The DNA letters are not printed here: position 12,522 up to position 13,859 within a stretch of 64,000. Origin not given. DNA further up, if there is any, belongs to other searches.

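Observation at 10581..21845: Pse-type pathway split by an inserted second synthase set (AKR + divergent NeuB + SpsF-like CT + class III aminotransferase)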

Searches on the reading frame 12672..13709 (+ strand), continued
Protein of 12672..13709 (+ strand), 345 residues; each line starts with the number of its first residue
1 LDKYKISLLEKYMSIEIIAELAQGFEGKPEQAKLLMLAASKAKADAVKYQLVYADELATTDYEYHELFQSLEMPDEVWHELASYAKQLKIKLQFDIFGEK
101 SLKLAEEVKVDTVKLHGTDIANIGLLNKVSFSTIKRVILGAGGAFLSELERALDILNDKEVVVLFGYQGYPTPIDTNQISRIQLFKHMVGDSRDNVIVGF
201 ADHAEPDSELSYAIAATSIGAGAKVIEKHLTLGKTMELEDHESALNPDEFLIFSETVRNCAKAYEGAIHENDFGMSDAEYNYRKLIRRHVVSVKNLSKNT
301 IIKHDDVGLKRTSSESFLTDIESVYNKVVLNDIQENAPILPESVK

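Call 66: search_protein_families(library=pfam, proteins=[L027:13159-13944:+, L027:15940-16593:+, L027:17218-18927:+, L027:18997-20229:+, L045:5821-7155:+, L045:7142-8392:+, L045:8394-9110:+, L010:6871-8052:+, L010:5528-6229:+, L021:9216-9959:+], max_evalue=0.0001)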
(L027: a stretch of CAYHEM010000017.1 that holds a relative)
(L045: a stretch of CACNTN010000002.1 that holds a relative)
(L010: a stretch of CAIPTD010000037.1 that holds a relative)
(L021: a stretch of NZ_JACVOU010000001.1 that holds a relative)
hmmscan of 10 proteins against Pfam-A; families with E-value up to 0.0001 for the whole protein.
L027:13159-13944:+ (261 aa): 1 family
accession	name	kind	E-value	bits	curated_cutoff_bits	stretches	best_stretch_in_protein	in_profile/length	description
PF00795.27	CN_hydrolase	-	6.6e-41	140.8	23.2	1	2-223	1-234/256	Carbon-nitrogen hydrolase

L027:15940-16593:+ (217 aa): 1 family
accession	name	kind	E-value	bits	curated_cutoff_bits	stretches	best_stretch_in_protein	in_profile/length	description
PF00535.33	Glycos_transf_2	-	9.9e-20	71.6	23.3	1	8-118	2-119/168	Glycosyl transferase family 2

L027:17218-18927:+ (569 aa): 3 families
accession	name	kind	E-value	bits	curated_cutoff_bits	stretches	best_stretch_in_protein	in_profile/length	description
PF00884.28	Sulfatase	-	1.3e-22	81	25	1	183-464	15-301/301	Sulfatase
PF01663.27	Phosphodiest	-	1e-09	38.9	23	1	168-240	1-67/342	Type I phosphodiesterase / nucleotide pyrophosphatase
PF01676.23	Metalloenzyme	-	2.7e-07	30.8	24.3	0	375-422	173-217/252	Metalloenzyme superfamily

L027:18997-20229:+ (410 aa): 1 family
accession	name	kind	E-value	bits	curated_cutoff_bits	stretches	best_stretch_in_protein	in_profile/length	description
PF00999.27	Na_H_Exchanger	-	5.5e-44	151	26.2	1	18-403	5-371/375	Sodium/hydrogen exchanger, transmembrane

L045:5821-7155:+ (444 aa): 2 families
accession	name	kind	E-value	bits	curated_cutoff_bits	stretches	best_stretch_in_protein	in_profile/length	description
PF04055.27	Radical_SAM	-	1.1e-16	61.9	29.5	1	95-262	1-164/166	Radical SAM superfamily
PF13186.11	SPASM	-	7.1e-09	36.3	21.5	1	326-373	1-52/67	Iron-sulfur cluster-binding domain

L045:7142-8392:+ (416 aa): 0 families

L045:8394-9110:+ (238 aa): 0 families

L010:6871-8052:+ (393 aa): 0 families

L010:5528-6229:+ (233 aa): 1 family
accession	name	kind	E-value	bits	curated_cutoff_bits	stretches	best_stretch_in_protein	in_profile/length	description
PF08889.16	WbqC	-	1.3e-66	225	21.3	1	10-225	1-216/218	WbqC-like protein family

L021:9216-9959:+ (247 aa): 1 family
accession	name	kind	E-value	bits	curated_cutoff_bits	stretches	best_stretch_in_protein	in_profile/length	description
PF01757.29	Acyl_transf_3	-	5.2e-18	65.6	31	1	31-232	116-323/326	Acyltransferase domain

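Call 70: search_protein_families(library=ncbifam, proteins=[L006:6588-7682:+, L006:11303-11857:+, L036:2646-3560:+, L029:16011-16958:+, L006:8631-9329:+, L009:14787-15686:+, L026:6268-7311:+, L007:13087-13773:+, L001:6016-7014:+, L001:7021-7935:+], max_evalue=0.00001)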
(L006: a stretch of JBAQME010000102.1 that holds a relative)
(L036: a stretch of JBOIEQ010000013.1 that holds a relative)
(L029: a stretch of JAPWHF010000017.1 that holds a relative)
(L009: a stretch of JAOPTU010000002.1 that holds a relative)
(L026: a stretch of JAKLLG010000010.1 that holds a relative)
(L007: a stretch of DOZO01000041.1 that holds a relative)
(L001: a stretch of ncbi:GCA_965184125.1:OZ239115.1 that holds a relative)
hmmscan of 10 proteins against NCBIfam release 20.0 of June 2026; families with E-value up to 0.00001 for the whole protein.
L006:6588-7682:+ (364 aa): 1 family
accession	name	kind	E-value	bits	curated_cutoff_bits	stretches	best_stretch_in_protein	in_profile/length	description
TIGR03590.1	PseG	equivalog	6.7e-88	294.9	153.55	1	5-303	2-279/280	UDP-2,4-diacetamido-2,4,6-trideoxy-beta-L-altropyranose hydrolase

L006:11303-11857:+ (184 aa): 0 families

L036:2646-3560:+ (304 aa): 15 families
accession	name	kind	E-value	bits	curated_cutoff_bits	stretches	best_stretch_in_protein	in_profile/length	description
TIGR01179.1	galE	equivalog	3.1e-19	69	262.3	2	3-169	1-178/332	UDP-glucose 4-epimerase GalE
TIGR01181.1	dTDP_gluc_dehyt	equivalog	7.3e-19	68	365.1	1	4-297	2-313/321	dTDP-glucose 4,6-dehydratase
NF047922.1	GDPFucSynFcl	equivalog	1.5e-13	50.9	500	1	195-297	202-303/308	GDP-L-fucose synthase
TIGR04180.1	EDH_00030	hypoth_equivalog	3.7e-13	49.2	475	1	4-282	1-296/297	NAD-dependent 4,6-dehydratase LegB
NF058621.1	DiazavRedAvaA7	equivalog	7.5e-13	48.8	400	1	3-232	2-235/304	3-diazoavenalumate denitrifying reductase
NF007582.0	PRK10217.1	equivalog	3.7e-11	42.7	698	0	128-221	151-245/355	dTDP-glucose 4,6-dehydratase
NF007490.0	PRK10084.1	subfamily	8.1e-11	41.5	649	0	129-216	159-247/361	dTDP-glucose 4,6-dehydratase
TIGR01777.1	yfcH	hypoth_equivalog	3.1e-09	36.8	207.35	0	194-260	189-253/292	TIGR01777 family oxidoreductase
TIGR02197.1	heptose_epim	equivalog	7.1e-08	32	274.6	1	4-294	1-312/316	ADP-glyceromanno-heptose 6-epimerase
NF042422.1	oxyalk_red_OleD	equivalog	6.3e-07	29.1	580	0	3-233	2-238/329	2-alkyl-3-oxoalkanoate reductase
TIGR01214.1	rmlD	equivalog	6.8e-07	28.7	224.05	1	3-227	1-208/285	dTDP-4-dehydrorhamnose reductase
NF004520.0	PRK05865.1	equivalog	7.5e-07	27.4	1509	1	3-290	2-251/854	sugar epimerase family protein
TIGR03466.1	HpnA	hypoth_equivalog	9.7e-07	28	367.65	0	3-37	2-36/327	hopanoid-associated sugar epimerase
NF007956.0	PRK10675.1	subfamily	3.2e-06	26.5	394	0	194-298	225-332/338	UDP-glucose 4-epimerase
TIGR02622.1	CDP_4_6_dhtase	equivalog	4.8e-06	25.9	278.45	0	2-73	5-86/352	CDP-glucose 4,6-dehydratase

L029:16011-16958:+ (315 aa): 5 families
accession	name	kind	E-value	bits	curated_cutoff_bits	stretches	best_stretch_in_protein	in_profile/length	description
NF009402.0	PRK12767.1-1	equivalog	5.4e-57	193.1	218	1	2-307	3-323/329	carbamoyl phosphate synthase-like protein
NF009405.0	PRK12767.1-4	equivalog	2.9e-28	98.8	390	1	26-308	25-315/320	carbamoyl phosphate synthase-like protein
NF009404.0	PRK12767.1-3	equivalog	3.5e-13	49.2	316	1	33-270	31-293/344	carbamoyl phosphate synthase-like protein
NF009406.0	PRK12767.1-5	equivalog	5e-12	45.5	271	1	3-301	4-313/327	carbamoyl phosphate synthase-like protein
NF009403.0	PRK12767.1-2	equivalog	4.6e-07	29.4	286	0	4-184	3-188/342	carbamoyl phosphate synthase-like protein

L006:8631-9329:+ (232 aa): 5 families
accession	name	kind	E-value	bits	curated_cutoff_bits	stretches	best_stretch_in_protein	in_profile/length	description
TIGR00040.1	yfcE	subfamily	7.9e-19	68.3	56.25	1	1-184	1-141/158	YfcE family phosphodiesterase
NF006988.0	PRK09453.1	equivalog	1.9e-16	60.4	117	1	113-194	94-162/183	phosphodiesterase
NF008516.0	PRK11439.1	equivalog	2.3e-06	27.7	326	1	3-132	19-150/218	protein-serine/threonine phosphatase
NF007425.0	PRK09968.1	equivalog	3.2e-06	27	332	1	4-135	18-151/218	protein-serine/threonine phosphatase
NF001204.0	PRK00166.1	equivalog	4.2e-06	26.3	176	1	1-64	1-67/276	symmetrical bis(5'-nucleosyl)-tetraphosphatase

L009:14787-15686:+ (299 aa): 11 families
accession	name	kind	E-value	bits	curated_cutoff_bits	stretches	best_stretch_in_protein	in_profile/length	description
TIGR01983.1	UbiG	equivalog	2.6e-15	56.3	102.95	1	73-226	45-202/228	bifunctional 2-polyprenyl-6-hydroxyphenol methylase/3-demethylubiquinol 3-O-methyltransferase UbiG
TIGR04345.1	ovoA_Cterm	equivalog_domain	2.2e-09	37.2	170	0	140-183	133-176/242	putative 4-mercaptohistidine N1-methyltransferase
TIGR02021.1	BchM-ChlM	equivalog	2.4e-08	33.6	158.9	1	63-156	40-133/218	magnesium protoporphyrin IX methyltransferase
TIGR02072.1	BioC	equivalog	2.7e-08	33.9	184.95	1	67-188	23-146/244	malonyl-ACP O-methyltransferase BioC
TIGR00452.1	TIGR00452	equivalog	5.5e-08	32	275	1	77-176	117-219/316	tRNA 5-methoxyuridine(34)/uridine 5-oxyacetic acid(34) synthase CmoB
NF011650.0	PRK15068.1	equivalog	1.1e-07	31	209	1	77-176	122-225/324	tRNA 5-methoxyuridine(34)/uridine 5-oxyacetic acid(34) synthase CmoB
NF045667.1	MTase_DVU1556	equivalog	1.2e-07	31.4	155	1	65-177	12-120/213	DVU_1556 family methyltransferase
NF001244.0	PRK00216.1-5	equivalog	2.5e-07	30.2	216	1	67-176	40-153/236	bifunctional demethylmenaquinone methyltransferase/2-methoxy-6-polyprenyl-1,4-benzoquinol methylase UbiE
NF043040.1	corrin_prot_MT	hypoth_equivalog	3.4e-07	29.9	180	1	73-177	37-148/216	corrinoid protein-associated methyltransferase CpaM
NF040539.1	AST_met_ArsM_2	exception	5.8e-07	29.6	240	1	62-178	43-165/262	putative arsinothricin biosynthesis methyltransferase ArsM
NF008264.0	PRK11036.1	equivalog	3e-06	26.9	366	1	59-181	26-152/261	tRNA uridine 5-oxyacetic acid(34) methyltransferase CmoM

L026:6268-7311:+ (347 aa): 0 families

L007:13087-13773:+ (228 aa): 3 families
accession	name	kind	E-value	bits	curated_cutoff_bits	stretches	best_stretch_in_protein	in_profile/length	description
TIGR04001.1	thiol_BshB1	equivalog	1.7e-20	73.8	182.5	1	5-225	4-222/226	bacillithiol biosynthesis deacetylase BshB1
TIGR04000.1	thiol_BshB2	equivalog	5.9e-15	55.5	195.25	1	4-189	2-184/217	bacillithiol biosynthesis deacetylase BshB2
NF002557.0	PRK02122.1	subfamily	6.5e-08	31.1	384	1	2-42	370-410/653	glucosamine-6-phosphate deaminase-like protein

L001:6016-7014:+ (332 aa): 18 families
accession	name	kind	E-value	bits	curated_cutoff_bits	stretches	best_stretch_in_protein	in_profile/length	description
TIGR03589.1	PseB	equivalog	7.4e-157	521.3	407.75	1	1-321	1-323/324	UDP-N-acetylglucosamine 4,6-dehydratase (inverting)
TIGR04130.1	FnlA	equivalog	1.2e-72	244.7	730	1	1-316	1-319/337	UDP-N-acetylglucosamine 4,6-dehydratase/5-epimerase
TIGR04180.1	EDH_00030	hypoth_equivalog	1.3e-17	63.8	475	1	7-178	1-187/297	NAD-dependent 4,6-dehydratase LegB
TIGR01179.1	galE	equivalog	1.6e-14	53.5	262.3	1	7-173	2-180/332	UDP-glucose 4-epimerase GalE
TIGR01181.1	dTDP_gluc_dehyt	equivalog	3.7e-13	49.3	365.1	1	7-130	2-129/321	dTDP-glucose 4,6-dehydratase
NF041293.1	G6PDh_Azf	equivalog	4.2e-11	42.7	400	1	5-129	3-118/252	NAD-dependent glucose-6-phosphate dehydrogenase Azf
TIGR03466.1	HpnA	hypoth_equivalog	2.6e-10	39.7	367.65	1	7-126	3-113/327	hopanoid-associated sugar epimerase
TIGR02622.1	CDP_4_6_dhtase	equivalog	3.3e-10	39.6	278.45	1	3-129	3-132/352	CDP-glucose 4,6-dehydratase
NF042422.1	oxyalk_red_OleD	equivalog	1.6e-09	37.6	580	1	7-127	3-111/329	2-alkyl-3-oxoalkanoate reductase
TIGR02197.1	heptose_epim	equivalog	1.5e-08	34.2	274.6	1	7-185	1-186/316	ADP-glyceromanno-heptose 6-epimerase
NF042423.1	oxyalk_red_Shew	equivalog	4.8e-08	32.4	580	1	6-127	10-119/331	2-alkyl-3-oxoalkanoate reductase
NF052578.1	StrlDmthSdmBMthl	equivalog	6.7e-08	32.6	600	1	7-129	3-116/328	sterol demethylase protein SdmB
NF043036.1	ErythonDh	equivalog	2.4e-07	30.3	325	1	7-120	3-119/321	D-erythronate dehydrogenase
TIGR01214.1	rmlD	equivalog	2.5e-07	30.1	224.05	1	7-147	2-135/285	dTDP-4-dehydrorhamnose reductase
NF011728.1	PRK15181.1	equivalog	6.8e-07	28.6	760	1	54-120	69-135/348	Vi polysaccharide biosynthesis UDP-N-acetylglucosaminuronic acid C-4 epimerase TviC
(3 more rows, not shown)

L001:7021-7935:+ (304 aa): 7 families
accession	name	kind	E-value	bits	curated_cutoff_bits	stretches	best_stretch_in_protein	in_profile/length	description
TIGR01214.1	rmlD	equivalog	1e-39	136.4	224.05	1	5-279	2-271/285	dTDP-4-dehydrorhamnose reductase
NF007440.0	PRK09987.1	equivalog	7.1e-14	51.8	308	1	48-203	39-193/299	dTDP-4-dehydrorhamnose reductase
TIGR02197.1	heptose_epim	equivalog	2.4e-11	43.4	274.6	1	5-220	1-241/316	ADP-glyceromanno-heptose 6-epimerase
TIGR01179.1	galE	equivalog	1.2e-10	40.7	262.3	1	44-151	51-160/332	UDP-glucose 4-epimerase GalE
NF042423.1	oxyalk_red_Shew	equivalog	4.9e-09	35.7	580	1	4-156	10-165/331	2-alkyl-3-oxoalkanoate reductase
TIGR03589.1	PseB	equivalog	6.2e-07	28.7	407.75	1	40-144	53-143/324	UDP-N-acetylglucosamine 4,6-dehydratase (inverting)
NF043036.1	ErythonDh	equivalog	1.5e-06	27.7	325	1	5-149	3-162/321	D-erythronate dehydrogenase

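Call 74: search_protein_representatives(alignment_id=A1)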
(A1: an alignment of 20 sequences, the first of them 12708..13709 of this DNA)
Query: 20 sequences, 333 profile positions. Proteins with E-value up to 0.001 (for the whole library): 11045; up to 1e-10: 6003; up to 1e-30: 615. The best 150 are listed.
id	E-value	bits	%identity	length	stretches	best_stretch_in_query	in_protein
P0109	5.5e-165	565.0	-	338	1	1-332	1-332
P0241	1.8e-126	438.3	-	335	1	1-332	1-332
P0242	1.2e-120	419.2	-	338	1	2-331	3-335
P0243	8.8e-117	406.5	-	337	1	2-330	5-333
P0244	9.3e-115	399.8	-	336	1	2-332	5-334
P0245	3.9e-111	387.9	-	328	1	5-332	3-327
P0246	1.1e-110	386.5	-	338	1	4-331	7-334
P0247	4.4e-109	381.2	-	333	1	1-328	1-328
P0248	7.6e-109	380.4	-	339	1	1-330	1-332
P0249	2.7e-108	378.6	-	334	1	5-332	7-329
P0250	1.2e-101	356.8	-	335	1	1-331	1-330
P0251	2.2e-99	349.3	-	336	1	5-332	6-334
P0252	1.6e-97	343.2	-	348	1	3-330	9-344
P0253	5.1e-97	341.5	-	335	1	3-324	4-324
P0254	1.0e-96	340.5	-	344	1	3-327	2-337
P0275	2.5e-81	290.0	-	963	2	4-332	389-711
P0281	2.9e-75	270.0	-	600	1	2-330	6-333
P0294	8.3e-70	252.1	-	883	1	2-331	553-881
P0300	1.0e-68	248.5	-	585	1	5-330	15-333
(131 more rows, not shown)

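Call 76: find_encoding_contigs(protein=P0281, flank=10000, max_places=3)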
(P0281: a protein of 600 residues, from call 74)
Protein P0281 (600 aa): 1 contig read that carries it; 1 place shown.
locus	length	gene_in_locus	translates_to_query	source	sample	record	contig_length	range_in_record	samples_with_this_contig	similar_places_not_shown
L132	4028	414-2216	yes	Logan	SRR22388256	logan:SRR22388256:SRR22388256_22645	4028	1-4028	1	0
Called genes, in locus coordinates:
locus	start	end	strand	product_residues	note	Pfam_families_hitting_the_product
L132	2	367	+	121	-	?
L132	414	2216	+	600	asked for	PF03102:NeuB, PF08666:SAF, PF13144:ChapFlgA (weak), PF02348:CTP_transf_3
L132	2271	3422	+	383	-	PF00465:Fe-ADH, PF13685:Fe-ADH_2, PF25137:ADH_Fe_C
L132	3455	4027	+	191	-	?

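Call 77: find_encoding_contigs(protein=P0294, flank=10000, max_places=3)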
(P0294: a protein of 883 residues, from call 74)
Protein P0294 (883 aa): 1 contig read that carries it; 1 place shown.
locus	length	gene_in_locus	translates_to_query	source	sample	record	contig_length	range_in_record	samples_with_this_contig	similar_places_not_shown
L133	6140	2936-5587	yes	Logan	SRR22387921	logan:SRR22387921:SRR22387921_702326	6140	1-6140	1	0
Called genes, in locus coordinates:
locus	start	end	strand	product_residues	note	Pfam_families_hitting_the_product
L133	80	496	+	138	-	PF01844:HNH, PF14279:HNH_5 (weak)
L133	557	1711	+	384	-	PF00465:Fe-ADH, PF13685:Fe-ADH_2, PF25137:ADH_Fe_C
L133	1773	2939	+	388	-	PF01041:DegT_DnrJ_EryC1, PF00155:Aminotran_1_2 (weak)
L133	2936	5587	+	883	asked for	PF01408:GFO_IDH_MocA, PF02894:GFO_IDH_MocA_C, PF22725:GFO_IDH_MocA_C3, PF00583:Acetyltransf_1, PF13302:Acetyltransf_3, PF13420:Acetyltransf_4, PF03102:NeuB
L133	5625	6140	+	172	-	?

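Call 78: find_encoding_contigs(protein=P0275, flank=10000, max_places=3)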
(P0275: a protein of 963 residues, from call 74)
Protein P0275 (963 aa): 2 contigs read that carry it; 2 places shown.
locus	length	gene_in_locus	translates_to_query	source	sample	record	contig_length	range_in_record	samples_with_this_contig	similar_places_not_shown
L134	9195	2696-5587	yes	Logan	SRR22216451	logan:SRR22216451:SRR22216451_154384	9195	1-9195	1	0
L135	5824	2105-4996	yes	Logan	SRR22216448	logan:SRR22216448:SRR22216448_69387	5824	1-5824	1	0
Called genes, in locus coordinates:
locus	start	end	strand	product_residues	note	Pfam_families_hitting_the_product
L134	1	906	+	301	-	?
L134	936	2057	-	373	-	-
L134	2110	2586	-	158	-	-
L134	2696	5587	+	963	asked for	PF03102:NeuB, PF08666:SAF (weak), PF02348:CTP_transf_3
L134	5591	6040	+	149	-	PF13420:Acetyltransf_4, PF00583:Acetyltransf_1, PF13673:Acetyltransf_10 (weak), PF13508:Acetyltransf_7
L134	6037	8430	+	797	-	PF04101:Glyco_tran_28_C, PF04422:FrhB_FdhB_N, PF04432:FrhB_FdhB_C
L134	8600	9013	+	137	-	-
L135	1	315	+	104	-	?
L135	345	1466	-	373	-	-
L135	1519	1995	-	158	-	-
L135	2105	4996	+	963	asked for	PF03102:NeuB, PF08666:SAF (weak), PF02348:CTP_transf_3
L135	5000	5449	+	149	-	PF13420:Acetyltransf_4, PF00583:Acetyltransf_1, PF13673:Acetyltransf_10 (weak), PF13508:Acetyltransf_7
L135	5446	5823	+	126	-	?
